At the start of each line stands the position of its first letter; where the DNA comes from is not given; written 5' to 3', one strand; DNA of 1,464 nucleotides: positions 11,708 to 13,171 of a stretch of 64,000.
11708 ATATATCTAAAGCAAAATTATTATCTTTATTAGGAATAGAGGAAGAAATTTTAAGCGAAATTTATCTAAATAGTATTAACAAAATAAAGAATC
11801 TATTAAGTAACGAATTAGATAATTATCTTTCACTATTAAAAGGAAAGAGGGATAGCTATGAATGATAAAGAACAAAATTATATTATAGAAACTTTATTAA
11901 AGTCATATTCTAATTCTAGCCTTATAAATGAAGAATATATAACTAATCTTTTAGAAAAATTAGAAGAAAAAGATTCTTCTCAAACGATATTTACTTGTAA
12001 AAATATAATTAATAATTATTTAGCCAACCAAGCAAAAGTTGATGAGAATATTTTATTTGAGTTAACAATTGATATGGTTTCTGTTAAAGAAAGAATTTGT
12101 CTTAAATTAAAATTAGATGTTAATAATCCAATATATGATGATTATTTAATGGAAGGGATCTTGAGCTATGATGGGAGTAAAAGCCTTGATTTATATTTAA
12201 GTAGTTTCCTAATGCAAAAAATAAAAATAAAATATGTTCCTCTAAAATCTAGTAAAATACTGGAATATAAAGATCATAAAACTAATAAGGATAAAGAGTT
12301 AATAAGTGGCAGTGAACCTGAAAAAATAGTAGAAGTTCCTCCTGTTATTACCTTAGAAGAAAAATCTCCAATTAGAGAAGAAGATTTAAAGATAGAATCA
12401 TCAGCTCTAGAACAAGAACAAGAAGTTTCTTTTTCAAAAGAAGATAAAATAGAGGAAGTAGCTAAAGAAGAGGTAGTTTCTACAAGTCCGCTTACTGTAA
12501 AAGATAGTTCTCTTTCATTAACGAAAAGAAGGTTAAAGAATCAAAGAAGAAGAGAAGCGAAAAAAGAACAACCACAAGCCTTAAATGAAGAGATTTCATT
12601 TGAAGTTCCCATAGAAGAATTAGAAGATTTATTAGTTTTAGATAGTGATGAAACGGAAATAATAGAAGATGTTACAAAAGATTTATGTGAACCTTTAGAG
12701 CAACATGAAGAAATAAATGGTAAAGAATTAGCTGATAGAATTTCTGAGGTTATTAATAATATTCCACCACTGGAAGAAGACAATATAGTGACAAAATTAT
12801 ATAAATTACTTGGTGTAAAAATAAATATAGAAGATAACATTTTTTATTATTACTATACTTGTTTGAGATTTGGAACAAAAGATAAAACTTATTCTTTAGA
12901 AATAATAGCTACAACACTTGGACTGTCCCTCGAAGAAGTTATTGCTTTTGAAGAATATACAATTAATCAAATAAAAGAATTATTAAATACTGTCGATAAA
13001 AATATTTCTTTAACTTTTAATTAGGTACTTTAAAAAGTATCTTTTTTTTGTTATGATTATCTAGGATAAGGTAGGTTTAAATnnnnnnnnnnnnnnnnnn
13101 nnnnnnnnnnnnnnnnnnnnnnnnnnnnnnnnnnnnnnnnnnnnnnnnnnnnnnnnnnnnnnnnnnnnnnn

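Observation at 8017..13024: Giant array of sigma-70 region-4-like modules translationally coupled to a divergent sigma-like protein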

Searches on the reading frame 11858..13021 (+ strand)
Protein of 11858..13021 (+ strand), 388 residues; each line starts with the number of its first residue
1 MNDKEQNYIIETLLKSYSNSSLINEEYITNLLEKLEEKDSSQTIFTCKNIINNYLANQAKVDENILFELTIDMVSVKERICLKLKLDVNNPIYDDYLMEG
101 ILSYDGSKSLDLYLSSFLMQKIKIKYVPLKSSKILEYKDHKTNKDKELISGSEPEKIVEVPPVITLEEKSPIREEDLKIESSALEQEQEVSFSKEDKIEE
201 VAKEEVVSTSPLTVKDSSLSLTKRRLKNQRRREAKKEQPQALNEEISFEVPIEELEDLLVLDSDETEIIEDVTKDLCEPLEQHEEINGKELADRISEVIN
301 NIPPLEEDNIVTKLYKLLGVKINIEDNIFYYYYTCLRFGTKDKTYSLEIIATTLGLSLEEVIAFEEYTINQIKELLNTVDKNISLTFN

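Call 3: search_protein_families(library=pfam, proteins=[window:11858-13021:+], max_evalue=1)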
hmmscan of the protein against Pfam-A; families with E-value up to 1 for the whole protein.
window:11858-13021:+ (388 aa): 2 families
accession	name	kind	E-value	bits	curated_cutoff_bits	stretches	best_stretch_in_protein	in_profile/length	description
PF04545.22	Sigma70_r4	-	0.075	13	24.1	1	336-373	15-49/50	Sigma-70, region 4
PF10844.13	DUF2577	-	0.084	13.6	22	0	156-199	21-65/96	Protein of unknown function (DUF2577)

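Call 4: search_protein_families(library=ncbifam, proteins=[window:11858-13021:+], max_evalue=1)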
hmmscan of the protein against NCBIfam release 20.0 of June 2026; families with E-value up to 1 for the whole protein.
window:11858-13021:+ (388 aa): 1 family
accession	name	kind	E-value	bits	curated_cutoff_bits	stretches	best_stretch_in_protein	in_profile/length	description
NF008213.0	PRK10976.1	equivalog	0.062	12.8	386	1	325-371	171-218/266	sugar/pyridoxal phosphate phosphatase YigL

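Call 9: find_homologous_proteins(query=window:11858-13021:+)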
Query window:11858-13021:+ (388 aa): 12 proteins with E <= 0.001 among 8000 candidates.
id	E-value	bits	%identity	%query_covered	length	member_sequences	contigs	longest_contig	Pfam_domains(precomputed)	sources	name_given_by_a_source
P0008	1.7e-235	799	100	100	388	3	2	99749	-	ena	-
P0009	3.6e-225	765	95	100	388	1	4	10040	-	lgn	-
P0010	7.5e-222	754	94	100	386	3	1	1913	-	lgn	-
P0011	1.2e-198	678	86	100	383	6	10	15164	-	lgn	-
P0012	3.6e-126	439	100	56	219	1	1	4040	-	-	-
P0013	1.4e-125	437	63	100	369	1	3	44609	-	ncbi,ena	-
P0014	4.0e-105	370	55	100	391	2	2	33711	-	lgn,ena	-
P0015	7.0e-94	333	52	99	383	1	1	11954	-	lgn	-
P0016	2.0e-84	302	48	100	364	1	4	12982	-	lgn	-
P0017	5.1e-80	288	48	100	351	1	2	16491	-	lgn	-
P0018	1.5e-79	286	47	100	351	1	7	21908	-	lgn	-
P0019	8.2e-74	267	44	99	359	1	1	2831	-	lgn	-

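Call 11: search_solved_structures(query=window:11858-13021:+, max_evalue=10, show_alignments=3)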
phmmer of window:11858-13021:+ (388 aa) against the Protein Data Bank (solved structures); distinct sequences matched with E-value up to 10: 0.

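Call 14: search_solved_structures(query=A2, max_evalue=10, show_alignments=4)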
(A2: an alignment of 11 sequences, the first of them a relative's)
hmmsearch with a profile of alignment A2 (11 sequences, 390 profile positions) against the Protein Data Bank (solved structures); distinct sequences matched with E-value up to 10: 2.
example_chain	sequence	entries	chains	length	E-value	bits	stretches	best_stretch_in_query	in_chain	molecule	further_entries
7pwg_i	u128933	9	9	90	0.13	14.7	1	176-240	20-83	Ribosomal protein L36-1 | 60S ribosomal protein eL36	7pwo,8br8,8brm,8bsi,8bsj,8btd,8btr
1w15_A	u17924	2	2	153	1.4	11.4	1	202-259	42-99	SYNAPTOTAGMIN IV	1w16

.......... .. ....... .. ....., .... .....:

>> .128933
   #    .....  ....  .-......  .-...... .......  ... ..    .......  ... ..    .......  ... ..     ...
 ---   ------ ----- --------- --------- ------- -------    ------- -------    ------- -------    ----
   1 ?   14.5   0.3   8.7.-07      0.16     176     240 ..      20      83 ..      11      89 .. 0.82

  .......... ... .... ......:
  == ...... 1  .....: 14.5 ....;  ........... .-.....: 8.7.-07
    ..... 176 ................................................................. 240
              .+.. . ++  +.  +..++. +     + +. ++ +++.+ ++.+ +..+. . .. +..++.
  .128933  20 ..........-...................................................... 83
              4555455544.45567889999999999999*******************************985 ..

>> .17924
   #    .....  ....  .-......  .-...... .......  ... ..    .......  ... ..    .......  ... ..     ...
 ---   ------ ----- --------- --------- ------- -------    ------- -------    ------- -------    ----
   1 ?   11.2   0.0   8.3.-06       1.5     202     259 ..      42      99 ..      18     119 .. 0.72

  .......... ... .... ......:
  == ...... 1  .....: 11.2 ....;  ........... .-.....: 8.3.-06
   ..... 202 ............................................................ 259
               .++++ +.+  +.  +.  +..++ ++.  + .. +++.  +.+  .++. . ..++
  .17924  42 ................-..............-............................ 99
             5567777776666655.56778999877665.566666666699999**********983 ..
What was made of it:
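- Tried and rejected: The partner and its profile found nothing (calls 11, 14).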

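Call 15: search_protein_families(library=pfam, alignment_id=A2, max_evalue=1)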
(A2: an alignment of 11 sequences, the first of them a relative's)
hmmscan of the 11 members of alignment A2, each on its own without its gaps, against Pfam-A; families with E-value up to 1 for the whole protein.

A. member 1, P0008 (388 aa): 2 families
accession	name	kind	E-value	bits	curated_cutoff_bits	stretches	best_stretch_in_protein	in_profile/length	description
PF10844.13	DUF2577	-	0.085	13.6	22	0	156-199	21-65/96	Protein of unknown function (DUF2577)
PF04545.22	Sigma70_r4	-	0.086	12.8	24.1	1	336-373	15-49/50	Sigma-70, region 4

B. families by the number of members that match (of 11 scanned): 15 families
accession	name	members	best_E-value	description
PF04545.22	Sigma70_r4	8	0.0031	Sigma-70, region 4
PF09824.15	ArsR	4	0.0056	ArsR transcriptional regulator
PF12728.13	HTH_17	2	0.031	Helix-turn-helix domain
PF00450.28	Peptidase_S10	2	0.05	Serine carboxypeptidase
PF03258.20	Baculo_FP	2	0.07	Baculovirus FP protein domain 1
PF22621.2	CurL-like_PKS_C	1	0.015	CurL-like, PKS C-terminal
PF18829.7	Importin_rep_6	1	0.028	Importin repeat 6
PF02728.21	Cu_amine_oxidN3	1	0.034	Copper amine oxidase, N3 domain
PF18236.6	AGO_N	1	0.04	Argonaute N domain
PF10844.13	DUF2577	1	0.085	Protein of unknown function (DUF2577)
PF07956.16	DUF1690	1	0.12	Protein of Unknown function (DUF1690)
PF10988.14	DUF2807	1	0.24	Putative auto-transporter adhesin, head GIN domain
PF03574.21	Peptidase_S48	1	0.33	Peptidase family S48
PF06426.19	SATase_N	1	0.42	Serine acetyltransferase, N-terminal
PF24637.1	RRM_DEAH11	1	0.65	DEAH11 RRM domain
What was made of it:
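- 12716..13021 (+): Partner C-domain (aa 287-388), sigma-4-like with an LRFG motif and an HTH whose recognition helix is acidic. Pfam Sigma70_r4 sub-threshold in 8 of 11 members (call 15).
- On Sigma-70 family sigma factor (partner): Pfam Sigma70_r4 sub-threshold in 8 of 11 members, best E 0.003 (call 15).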

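Call 24: find_encoding_contigs(protein=P0013, flank=10000, max_places=2)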
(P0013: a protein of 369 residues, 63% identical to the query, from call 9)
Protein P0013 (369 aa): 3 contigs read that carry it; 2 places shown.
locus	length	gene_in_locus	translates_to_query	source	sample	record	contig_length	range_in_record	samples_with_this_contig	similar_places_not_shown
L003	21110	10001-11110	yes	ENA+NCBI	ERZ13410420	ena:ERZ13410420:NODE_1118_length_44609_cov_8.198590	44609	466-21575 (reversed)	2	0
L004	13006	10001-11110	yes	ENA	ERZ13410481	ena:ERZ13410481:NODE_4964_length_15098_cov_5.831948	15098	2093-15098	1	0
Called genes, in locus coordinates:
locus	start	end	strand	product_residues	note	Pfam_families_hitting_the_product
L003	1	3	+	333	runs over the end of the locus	PF03444:WHD_HrcA (faint), PF01628:HrcA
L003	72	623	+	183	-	PF01025:GrpE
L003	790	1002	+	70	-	-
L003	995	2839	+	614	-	PF00012:HSP70, PF06723:MreB_Mbl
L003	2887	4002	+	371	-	PF00226:DnaJ, PF01556:DnaJ_C, PF00684:DnaJ_CXXCXGXG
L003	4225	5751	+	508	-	PF08341:TED (faint), PF17802:SpaA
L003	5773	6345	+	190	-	PF02525:Flavodoxin_2, PF03358:FMN_red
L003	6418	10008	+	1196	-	-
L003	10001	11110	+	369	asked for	-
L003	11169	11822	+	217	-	-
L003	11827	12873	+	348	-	-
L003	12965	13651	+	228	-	PF02397:Bac_transf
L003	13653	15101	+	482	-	PF03816:LytR_cpsA_psr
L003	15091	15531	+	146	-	PF04892:VanZ-LLP1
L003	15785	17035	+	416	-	-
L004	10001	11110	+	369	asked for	-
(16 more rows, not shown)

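Call 25: find_related_loci(query=A2, collection=genome_contigs, flank=10000)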
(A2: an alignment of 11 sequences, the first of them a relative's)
Query A2 (388 aa) in genome_contigs; peptide patterns used: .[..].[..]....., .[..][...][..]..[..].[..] (x = any residue, [..] = any of these).
188 stretches matched a pattern; 1 encode a relative of the query (tblastn E <= 1e-3); 1 distinct loci.
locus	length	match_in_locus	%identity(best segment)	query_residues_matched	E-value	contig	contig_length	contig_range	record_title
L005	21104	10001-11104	63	1-387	5e-136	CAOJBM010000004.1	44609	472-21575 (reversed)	MAG TPA_asm: uncultured Tenericutes bacterium isolate SRR19759446_bin.44_metawrap_v1.3_MAG genome assembly, contig: NODE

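Call 31: predict_structure(alignment_id=A2)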
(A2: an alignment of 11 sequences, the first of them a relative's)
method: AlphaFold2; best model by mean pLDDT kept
length: 388 residues; sequences in the alignment: 11
mean_pLDDT: 58.2   pTM: 0.37
mean pLDDT of the five models: 58.2, 55.7, 52.1, 50.5, 49.5
residues with pLDDT >= 90: 68; 70-90: 95; 50-70: 54; < 50: 171
segments of 3 or more residues with pLDDT < 50: 126-286, 323-325
pLDDT, mean of each block of 10 residues (from residue 1): 87 93 92 83 90 94 92 90 84 88 90 88 53 29 29 26 24 27 24 21 22 24 33 34 27 32 32 34 49 66 62 65 60 75 73 82 80 65 48
secondary structure, 60 per line:
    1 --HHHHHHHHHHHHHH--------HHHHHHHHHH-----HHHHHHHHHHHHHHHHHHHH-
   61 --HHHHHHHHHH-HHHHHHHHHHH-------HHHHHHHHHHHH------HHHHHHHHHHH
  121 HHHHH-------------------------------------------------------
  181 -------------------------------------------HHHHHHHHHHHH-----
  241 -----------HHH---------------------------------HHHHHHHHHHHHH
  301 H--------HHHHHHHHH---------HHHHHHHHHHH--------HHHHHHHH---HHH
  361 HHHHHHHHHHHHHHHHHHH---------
elements in order: H3-16 H25-34 H40-59 H63-72 H74-84 H92-103 H110-125 H224-235 H288-301 H310-318 H328-338 H347-354 H358-379
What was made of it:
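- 11858..12232 (+): Partner N-domain (aa 1-125), seven helices, sigma-2-like fold. AlphaFold pLDDT about 90 (call 31).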

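Call 34: fold_search(model_id=the predicted structure, library=pdb)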
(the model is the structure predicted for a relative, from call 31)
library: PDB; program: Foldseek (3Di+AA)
matches with E <= 10: 93; with E <= 0.001: 0
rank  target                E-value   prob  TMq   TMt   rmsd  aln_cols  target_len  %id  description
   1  8hkc_E                1.1e-01  0.63  0.19  0.26  32.1       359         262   12  Cryo-EM structure of E. coli RNAP sigma32 complex (released 2023-05-31)
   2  4oio_F                3.5e-01  0.15  0.14  0.16  26.6       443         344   10  Crystal structure of Thermus thermophilus pre-insertion substrate complex for de novo transcription initiation (released 2014-05-07)
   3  4g7h_P                3.7e-01  0.18  0.16  0.18  26.2       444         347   10  Crystal structure of Thermus thermophilus transcription initiation complex (released 2012-10-31)
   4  9uma_F                4.1e-01  0.15  0.14  0.16  25.6       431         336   10  CryoEM structure of T.thermophilus transcription initiation complex bound to Gp4A-C, -1 dA in the template DNA strand (released 2025-10-22)
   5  7kin_F                5.2e-01  0.14  0.14  0.16  26.8       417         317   12  Mycobacterium tuberculosis WT RNAP transcription open promoter complex with WhiB7 promoter (released 2021-04-21)
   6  7rdq_F                5.8e-01  0.16  0.16  0.18  26.9       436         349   10  Cryo-EM structure of Thermus thermophilus reiterative transcription complex with 11nt oligo-G RNA (released 2022-02-02)
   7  9fog_F                6.1e-01  0.18  0.17  0.20  26.9       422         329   11  Ap3G bound in de novo transcription initiation T. thermophilus RNA polymerase complex with TC DNA template (released 2025-12-17)
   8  4mq9_F                6.7e-01  0.15  0.16  0.18  26.0       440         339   11  Crystal structure of Thermus thermophilus RNA polymerase holoenzyme in complex with GE23077 (released 2014-05-07)
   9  4xln_F                7.1e-01  0.14  0.16  0.18  27.6       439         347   11  Crystal structure of T. aquaticus transcription initiation complex containing bubble promoter and RNA (released 2015-09-23)
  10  6kqg_F                7.4e-01  0.14  0.16  0.18  25.9       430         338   10  Thermus thermophilus initial transcription complex comprising sigma A and 5'-OH RNA of 6 nt (released 2020-03-11)
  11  4g7h_F                1.0e+00  0.15  0.16  0.18  26.9       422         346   10  Crystal structure of Thermus thermophilus transcription initiation complex (released 2012-10-31)
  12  6ido_A                1.2e+00  0.69  0.13  0.48   5.8        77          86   22  Crystal structure of Klebsiella pneumoniae sigma4 of sigmaS fusing with the RNA polymerase beta-flap-tip-helix in comp (released 2019-09-11)
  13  9a7s_A                1.2e+00  0.18  0.17  0.25  28.5       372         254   11  Integrative model of RPSD-RPOB by crosslinking MS and deep learning (released 2024-09-18)
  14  4g8x_A                1.3e+00  0.77  0.12  0.62   3.9        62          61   21  G1 ORF67 / Staphyloccus aureus sigmaA domain 4 complex (released 2013-08-07)
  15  6lts_F                1.3e+00  0.11  0.16  0.18  25.8       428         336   10  Crystal structure of Thermus thermophilus transcription initiation complex comprising a truncated sigma finger (released 2020-03-11)
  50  2o7g_B                5.2e+00  0.47  0.19  0.66   2.9        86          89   12  Crystal structure of the Pribnow Box recognition region of SigC from Mycobacterium tuberculosis (released 2006-12-26)
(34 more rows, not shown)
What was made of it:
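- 11858..12232 (+): Foldseek: SigC sigma-2 2o7g TMt 0.66, rmsd 2.9 A, and full-length sigma factors (call 34).
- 12716..13021 (+): Foldseek sigma-4 domains: 4g8x TMt 0.62 (call 34).
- On Sigma-70 family sigma factor (partner): Foldseek 4g8x TMt 0.62 (call 34).
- Closest known: PhyR-type sigma mimicry. Same: PhyR and NepR-bound sigma structures appear among the partner's weak fold hits (call 34).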

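Call 54: search_protein_families(library=pfam, proteins=[P0133, P0128], max_evalue=0.01)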
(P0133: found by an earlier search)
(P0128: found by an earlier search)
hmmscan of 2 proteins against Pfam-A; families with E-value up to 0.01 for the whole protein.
P0133 (1645 aa): 7 families
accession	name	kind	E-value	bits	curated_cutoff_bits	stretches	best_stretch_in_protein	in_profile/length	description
PF04545.22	Sigma70_r4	-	1.8e-22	79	24.1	1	407-455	4-49/50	Sigma-70, region 4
PF04542.20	Sigma70_r2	-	2.3e-18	66.2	24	1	237-303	1-67/71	Sigma-70 region 2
PF04539.22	Sigma70_r3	-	1.6e-17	63.8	25.3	1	316-383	1-69/78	Sigma-70 region 3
PF00140.25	Sigma70_r1_2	-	5.4e-07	29.9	22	1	199-231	1-33/34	Sigma-70 factor, region 1.2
PF17341.8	DUF5371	-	0.00023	21.7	25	0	1124-1146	3-25/65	Family of unknown function (DUF5371)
PF16940.10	Tic110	-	0.0026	16.8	27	0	1050-1102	90-141/574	Chloroplast envelope transporter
PF03448.22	MgtE_N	-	0.0032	18.4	25.9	0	1204-1250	46-92/102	MgtE intracellular N domain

P0128 (2081 aa): 6 families
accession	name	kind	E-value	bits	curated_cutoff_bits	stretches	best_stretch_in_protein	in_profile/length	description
PF04545.22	Sigma70_r4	-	2.3e-28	97.9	24.1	1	378-425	5-48/50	Sigma-70, region 4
PF04542.20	Sigma70_r2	-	3e-20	72.2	24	1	204-273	1-70/71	Sigma-70 region 2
PF04539.22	Sigma70_r3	-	1.1e-08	35.4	25.3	1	285-354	3-69/78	Sigma-70 region 3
PF08281.18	Sigma70_r4_2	-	2e-07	31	25.7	0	295-317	19-41/54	Sigma-70, region 4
PF01381.28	HTH_3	-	0.0033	17.9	23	0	302-316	9-23/55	Helix-turn-helix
PF16829.10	ATR13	-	0.01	16.6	25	0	1634-1682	36-81/101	Avirulence protein ATR13, RxLR effector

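Call 73: search_protein_families(library=pfam, proteins=[L011:6575-7426:+], max_evalue=1)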
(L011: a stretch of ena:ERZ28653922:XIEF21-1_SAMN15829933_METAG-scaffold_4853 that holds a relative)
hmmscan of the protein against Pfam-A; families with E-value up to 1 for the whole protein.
L011:6575-7426:+ (283 aa): 5 families
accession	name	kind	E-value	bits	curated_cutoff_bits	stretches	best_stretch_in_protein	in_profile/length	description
PF08011.17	PDDEXK_9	-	0.0022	18.4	25.5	1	63-142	16-93/105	PD-(D/E)XK nuclease superfamily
PF08281.18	Sigma70_r4_2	-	0.013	15.6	25.7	1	238-262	27-51/54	Sigma-70, region 4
PF04545.22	Sigma70_r4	-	0.031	14.2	24.1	1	235-262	18-45/50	Sigma-70, region 4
PF24898.2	GGDEF_GdpP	-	0.084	13.6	30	1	127-179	15-67/126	Cyclic-di-AMP phosphodiesterase GdpP-like, GGDEF domain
PF13730.12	HTH_36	-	0.13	12.5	25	1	221-257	10-45/55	Helix-turn-helix domain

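Call 80: find_related_loci(query=A8, collection=metagenome_contigs, flank=10000)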
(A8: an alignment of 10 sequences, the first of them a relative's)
Query A8 (388 aa) in metagenome_contigs; peptide patterns used: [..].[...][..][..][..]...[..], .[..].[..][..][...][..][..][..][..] (x = any residue, [..] = any of these).
447 stretches matched a pattern, but none encodes a relative of the query by tblastn (E <= 1e-3).
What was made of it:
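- Tried and rejected: The JGI metagenome scan with the partner family found none (call 80).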

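Call 81: find_homologous_proteins(query=A8, max_evalue=0.001)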
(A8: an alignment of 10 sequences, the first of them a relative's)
Query A8 (10 sequences) (388 aa, profile of the alignment): 18 proteins with E <= 0.001 among 8000 candidates.
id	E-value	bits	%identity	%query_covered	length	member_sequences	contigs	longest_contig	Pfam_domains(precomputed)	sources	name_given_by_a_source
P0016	1.1e-153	530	48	100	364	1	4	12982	-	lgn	-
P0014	1.4e-152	526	55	100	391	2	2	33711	-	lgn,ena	-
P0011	2.7e-151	522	86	100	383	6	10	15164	-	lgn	-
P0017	4.1e-151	521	48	100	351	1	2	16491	-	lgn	-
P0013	4.4e-151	521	63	100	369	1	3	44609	-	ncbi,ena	-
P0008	2.0e-150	519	100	100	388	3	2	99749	-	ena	-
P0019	1.1e-149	517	44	99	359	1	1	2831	-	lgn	-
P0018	1.7e-149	516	47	100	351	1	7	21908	-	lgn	-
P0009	6.5e-149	514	95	100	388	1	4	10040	-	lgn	-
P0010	1.3e-148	513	94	100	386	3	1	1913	-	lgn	-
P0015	2.1e-148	513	52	99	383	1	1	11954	-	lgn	-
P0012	3.7e-76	275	100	56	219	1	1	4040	-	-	-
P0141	3.7e-74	268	29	15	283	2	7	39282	-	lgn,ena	-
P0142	4.0e-51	192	-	-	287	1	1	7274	-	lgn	-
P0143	2.1e-50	190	33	8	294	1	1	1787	-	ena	-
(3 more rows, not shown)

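Call 82: find_encoding_contigs(protein=P0142, flank=8000, max_places=1)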
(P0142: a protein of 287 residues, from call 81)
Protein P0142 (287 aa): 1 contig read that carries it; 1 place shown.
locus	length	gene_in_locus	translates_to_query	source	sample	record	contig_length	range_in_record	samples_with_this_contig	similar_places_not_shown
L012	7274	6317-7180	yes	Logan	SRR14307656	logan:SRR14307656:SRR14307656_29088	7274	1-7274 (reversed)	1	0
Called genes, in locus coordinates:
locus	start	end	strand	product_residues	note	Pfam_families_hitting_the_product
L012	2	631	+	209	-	?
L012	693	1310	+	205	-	PF03729:DUF308 (faint)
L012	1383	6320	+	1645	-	PF00140:Sigma70_r1_2 (weak), PF04542:Sigma70_r2, PF04539:Sigma70_r3, PF04545:Sigma70_r4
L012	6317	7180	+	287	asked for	-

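Call 83: find_encoding_contigs(protein=P0141, flank=9000, max_places=1)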
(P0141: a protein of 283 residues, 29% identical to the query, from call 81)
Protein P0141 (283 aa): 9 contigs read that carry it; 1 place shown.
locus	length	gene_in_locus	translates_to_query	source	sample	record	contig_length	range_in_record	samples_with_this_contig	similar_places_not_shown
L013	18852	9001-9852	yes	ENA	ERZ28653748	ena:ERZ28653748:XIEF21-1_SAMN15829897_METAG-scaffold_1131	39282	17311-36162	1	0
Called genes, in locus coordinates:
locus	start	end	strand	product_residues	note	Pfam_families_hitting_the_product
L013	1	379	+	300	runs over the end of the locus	PF03969:AFG1_ATPase (faint)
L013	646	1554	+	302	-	-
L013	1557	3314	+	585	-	PF07973:tRNA_SAD, PF00587:tRNA-synt_2b, PF03129:HGTP_anticodon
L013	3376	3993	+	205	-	PF03729:DUF308 (faint)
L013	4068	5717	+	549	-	PF00140:Sigma70_r1_2, PF04542:Sigma70_r2, PF04539:Sigma70_r3, PF04545:Sigma70_r4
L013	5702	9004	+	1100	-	-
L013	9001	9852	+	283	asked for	-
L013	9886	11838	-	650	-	PF00912:Transgly, PF00905:Transpeptidase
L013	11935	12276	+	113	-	-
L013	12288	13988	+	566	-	PF03485:Arg_tRNA_synt_N, PF00750:tRNA-synt_1d, PF05746:DALR_1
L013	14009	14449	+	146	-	-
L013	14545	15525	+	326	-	PF01381:HTH_3, PF12844:HTH_19, PF13560:HTH_31 (weak), PF00005:ABC_tran, PF13304:AAA_21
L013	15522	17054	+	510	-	PF12679:ABC2_membrane_2, PF10920:DUF2705, PF12730:ABC2_membrane_4 (weak)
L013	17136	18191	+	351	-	PF03462:PCRF, PF00472:RF-1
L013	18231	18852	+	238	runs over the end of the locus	PF05175:MTS, PF06325:PrmA, PF13847:Methyltransf_31, PF08241:Methyltransf_11 (weak), PF08242:Methyltransf_12 (weak), PF13649:Methyltransf_25, PF07669:Eco57I (weak)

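Call 90: search_dna_similar(query=window:11858-13021:+, collection=plasmids, mode=protein, max_evalue=0.001, max_rows=10)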
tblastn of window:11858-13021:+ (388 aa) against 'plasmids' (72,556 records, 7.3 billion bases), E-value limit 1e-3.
No match.
